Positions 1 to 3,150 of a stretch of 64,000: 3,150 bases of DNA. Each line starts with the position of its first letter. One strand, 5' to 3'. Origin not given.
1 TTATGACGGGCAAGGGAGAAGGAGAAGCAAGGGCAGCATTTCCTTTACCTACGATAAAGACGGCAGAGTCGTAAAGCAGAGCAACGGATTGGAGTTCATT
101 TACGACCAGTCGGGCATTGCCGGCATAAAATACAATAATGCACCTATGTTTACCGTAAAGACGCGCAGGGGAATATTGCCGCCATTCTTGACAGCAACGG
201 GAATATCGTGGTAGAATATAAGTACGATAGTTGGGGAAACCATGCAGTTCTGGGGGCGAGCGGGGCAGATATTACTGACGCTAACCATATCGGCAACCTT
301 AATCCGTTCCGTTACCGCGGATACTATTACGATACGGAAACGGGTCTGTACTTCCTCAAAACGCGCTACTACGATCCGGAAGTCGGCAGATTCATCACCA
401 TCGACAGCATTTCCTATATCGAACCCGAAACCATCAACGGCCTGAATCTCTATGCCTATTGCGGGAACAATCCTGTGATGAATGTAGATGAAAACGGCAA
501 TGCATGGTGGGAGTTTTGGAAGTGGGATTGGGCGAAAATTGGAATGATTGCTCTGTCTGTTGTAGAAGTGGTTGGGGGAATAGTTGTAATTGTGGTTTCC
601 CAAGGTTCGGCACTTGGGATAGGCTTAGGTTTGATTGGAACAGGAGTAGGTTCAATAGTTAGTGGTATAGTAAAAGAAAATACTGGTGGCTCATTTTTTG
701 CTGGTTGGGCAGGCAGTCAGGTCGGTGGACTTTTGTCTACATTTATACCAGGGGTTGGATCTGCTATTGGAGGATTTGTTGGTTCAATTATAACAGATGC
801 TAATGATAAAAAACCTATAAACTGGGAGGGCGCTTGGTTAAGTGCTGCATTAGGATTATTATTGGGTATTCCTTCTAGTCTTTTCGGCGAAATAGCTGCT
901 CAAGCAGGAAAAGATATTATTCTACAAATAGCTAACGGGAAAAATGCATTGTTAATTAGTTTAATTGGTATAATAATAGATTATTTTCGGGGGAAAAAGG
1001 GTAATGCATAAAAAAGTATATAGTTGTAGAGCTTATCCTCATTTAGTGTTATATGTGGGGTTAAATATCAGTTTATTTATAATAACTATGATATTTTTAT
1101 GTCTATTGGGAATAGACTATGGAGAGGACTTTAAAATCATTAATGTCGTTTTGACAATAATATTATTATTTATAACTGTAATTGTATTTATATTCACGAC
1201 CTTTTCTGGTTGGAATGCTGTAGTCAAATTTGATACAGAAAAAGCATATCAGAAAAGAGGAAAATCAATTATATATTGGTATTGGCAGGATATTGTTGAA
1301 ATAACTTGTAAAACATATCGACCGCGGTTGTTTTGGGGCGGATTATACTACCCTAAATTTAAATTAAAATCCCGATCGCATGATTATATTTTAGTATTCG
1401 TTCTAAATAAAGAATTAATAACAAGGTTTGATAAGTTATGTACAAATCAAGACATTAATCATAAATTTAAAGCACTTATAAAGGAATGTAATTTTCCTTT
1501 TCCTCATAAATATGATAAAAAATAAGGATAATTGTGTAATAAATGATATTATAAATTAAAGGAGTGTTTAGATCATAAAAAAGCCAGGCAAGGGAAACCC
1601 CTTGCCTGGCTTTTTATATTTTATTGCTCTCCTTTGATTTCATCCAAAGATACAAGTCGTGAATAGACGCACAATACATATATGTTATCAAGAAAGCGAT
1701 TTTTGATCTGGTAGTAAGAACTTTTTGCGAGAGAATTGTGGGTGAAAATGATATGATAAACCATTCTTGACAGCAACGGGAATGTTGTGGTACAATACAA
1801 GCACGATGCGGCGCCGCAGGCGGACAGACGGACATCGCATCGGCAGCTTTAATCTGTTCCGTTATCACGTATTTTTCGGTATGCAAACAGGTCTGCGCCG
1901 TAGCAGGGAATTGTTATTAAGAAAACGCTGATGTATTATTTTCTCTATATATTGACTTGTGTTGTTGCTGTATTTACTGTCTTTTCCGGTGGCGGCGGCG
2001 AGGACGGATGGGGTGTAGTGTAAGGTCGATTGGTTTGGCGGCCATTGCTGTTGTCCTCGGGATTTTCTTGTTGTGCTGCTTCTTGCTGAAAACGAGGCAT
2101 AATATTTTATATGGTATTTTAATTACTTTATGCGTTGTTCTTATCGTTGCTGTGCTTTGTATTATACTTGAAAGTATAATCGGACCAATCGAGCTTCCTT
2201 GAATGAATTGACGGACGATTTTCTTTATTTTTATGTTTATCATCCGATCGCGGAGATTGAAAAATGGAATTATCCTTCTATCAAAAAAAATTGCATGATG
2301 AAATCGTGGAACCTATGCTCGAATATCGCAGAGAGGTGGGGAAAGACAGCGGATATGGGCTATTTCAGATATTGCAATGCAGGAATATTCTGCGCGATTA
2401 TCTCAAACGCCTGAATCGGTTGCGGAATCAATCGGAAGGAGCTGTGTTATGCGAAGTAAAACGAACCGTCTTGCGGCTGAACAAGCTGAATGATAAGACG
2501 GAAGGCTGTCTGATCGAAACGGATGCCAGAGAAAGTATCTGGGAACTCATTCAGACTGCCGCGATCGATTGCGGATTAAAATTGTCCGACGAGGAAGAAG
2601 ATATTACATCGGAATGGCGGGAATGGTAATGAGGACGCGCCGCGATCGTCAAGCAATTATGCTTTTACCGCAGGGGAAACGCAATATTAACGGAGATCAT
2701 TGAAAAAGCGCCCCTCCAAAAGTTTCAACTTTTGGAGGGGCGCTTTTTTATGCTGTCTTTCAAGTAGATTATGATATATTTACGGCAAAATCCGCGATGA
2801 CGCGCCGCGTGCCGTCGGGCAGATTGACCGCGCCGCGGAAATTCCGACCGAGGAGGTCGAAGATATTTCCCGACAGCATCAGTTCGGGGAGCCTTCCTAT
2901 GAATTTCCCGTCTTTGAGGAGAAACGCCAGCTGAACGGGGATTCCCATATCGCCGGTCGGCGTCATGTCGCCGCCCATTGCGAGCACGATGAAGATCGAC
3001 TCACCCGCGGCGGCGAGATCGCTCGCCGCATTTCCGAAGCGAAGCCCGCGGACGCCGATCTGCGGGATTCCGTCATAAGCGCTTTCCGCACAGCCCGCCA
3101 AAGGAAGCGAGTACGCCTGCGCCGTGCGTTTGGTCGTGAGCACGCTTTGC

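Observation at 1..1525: RHS polymorphic-toxin tail with a glycine-zipper membrane-toxin CT and overlapping immunity gene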

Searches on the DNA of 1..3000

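Call 94: search_rna_families(source=window, start=1, end=3000, threshold=gathering)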
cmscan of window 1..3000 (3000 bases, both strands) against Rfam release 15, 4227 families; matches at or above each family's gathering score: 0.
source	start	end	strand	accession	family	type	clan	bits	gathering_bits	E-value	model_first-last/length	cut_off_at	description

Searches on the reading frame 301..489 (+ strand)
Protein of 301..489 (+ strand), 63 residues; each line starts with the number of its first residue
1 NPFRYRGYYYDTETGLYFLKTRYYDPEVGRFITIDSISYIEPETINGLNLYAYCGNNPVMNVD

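Call 79: find_related_loci(query=A5, collection=metagenome_contigs, flank=2500)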
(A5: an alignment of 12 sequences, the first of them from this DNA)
Query A5 (63 aa) in metagenome_contigs; peptide patterns used: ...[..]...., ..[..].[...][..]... (x = any residue, [..] = any of these).
600 stretches matched a pattern (row limit reached: there are more); 588 encode a relative of the query (tblastn E <= 1e-3); the best 80 are kept; 80 distinct loci.
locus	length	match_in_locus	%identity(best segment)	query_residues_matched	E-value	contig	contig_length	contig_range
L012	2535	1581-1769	86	1-63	8e-36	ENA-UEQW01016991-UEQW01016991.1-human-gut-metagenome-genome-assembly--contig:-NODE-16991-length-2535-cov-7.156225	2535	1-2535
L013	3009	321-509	87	1-63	1e-35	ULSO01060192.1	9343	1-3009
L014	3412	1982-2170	84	1-63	2e-35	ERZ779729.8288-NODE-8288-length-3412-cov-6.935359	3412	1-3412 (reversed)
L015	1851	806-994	84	1-63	8e-35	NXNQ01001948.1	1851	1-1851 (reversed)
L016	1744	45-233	81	1-63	1e-34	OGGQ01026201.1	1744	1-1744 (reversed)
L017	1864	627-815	79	1-63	3e-34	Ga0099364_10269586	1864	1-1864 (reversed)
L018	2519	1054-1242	76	1-63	1e-33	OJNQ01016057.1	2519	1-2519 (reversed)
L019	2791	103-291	79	1-63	4e-33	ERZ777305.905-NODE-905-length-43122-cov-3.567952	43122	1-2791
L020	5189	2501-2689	83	1-63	4e-33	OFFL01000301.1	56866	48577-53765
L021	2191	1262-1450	78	1-63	2e-32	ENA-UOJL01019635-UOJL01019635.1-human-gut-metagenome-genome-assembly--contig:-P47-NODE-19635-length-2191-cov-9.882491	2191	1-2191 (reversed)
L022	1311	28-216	71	1-63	8e-33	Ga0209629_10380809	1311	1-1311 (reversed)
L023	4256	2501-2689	83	1-63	2e-32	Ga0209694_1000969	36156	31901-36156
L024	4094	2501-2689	78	1-63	1e-31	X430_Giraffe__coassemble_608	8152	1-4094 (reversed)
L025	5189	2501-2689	70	1-63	3e-31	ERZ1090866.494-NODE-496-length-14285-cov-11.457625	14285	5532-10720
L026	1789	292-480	70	1-63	3e-31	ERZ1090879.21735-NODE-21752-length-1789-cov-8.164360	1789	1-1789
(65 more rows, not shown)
